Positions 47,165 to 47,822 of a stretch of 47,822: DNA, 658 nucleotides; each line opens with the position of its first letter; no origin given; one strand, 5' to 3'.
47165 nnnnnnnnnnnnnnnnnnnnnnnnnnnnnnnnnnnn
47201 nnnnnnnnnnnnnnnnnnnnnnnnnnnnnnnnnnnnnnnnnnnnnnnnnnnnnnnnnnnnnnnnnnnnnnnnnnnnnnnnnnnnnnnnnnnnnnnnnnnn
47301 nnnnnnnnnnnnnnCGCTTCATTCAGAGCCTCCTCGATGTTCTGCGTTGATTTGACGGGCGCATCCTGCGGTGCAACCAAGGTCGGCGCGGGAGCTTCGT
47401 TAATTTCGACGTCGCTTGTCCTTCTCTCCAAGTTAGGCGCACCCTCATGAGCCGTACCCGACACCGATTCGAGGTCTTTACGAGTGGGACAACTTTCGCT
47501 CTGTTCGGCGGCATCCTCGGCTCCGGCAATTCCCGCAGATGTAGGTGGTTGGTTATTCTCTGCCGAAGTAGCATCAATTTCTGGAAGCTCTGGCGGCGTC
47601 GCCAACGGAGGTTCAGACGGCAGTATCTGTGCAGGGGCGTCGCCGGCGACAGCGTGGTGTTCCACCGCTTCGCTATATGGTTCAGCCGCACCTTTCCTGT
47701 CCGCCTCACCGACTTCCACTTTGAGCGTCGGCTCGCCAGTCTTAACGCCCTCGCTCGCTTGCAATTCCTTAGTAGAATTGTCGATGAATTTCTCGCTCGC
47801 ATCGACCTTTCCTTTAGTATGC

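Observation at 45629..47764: First operon gene encodes a long acidic intrinsically-disordered-like N-terminus fused to an unknown ~430-aa domain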

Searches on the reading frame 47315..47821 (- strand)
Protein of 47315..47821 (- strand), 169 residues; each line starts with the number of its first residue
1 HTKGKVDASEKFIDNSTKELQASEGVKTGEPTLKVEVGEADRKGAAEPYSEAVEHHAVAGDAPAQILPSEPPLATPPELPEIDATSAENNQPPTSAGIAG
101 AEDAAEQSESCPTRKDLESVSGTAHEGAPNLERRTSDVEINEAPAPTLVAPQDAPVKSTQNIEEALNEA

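Call 76: find_related_loci(query=window:47315-47821:-, collection=metagenome_contigs, flank=5000)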
Query window:47315-47821:- (169 aa) in metagenome_contigs; peptide patterns used: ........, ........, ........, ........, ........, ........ (x = any residue, [..] = any of these).
305 stretches matched a pattern, but none encodes a relative of the query by tblastn (E <= 1e-3).
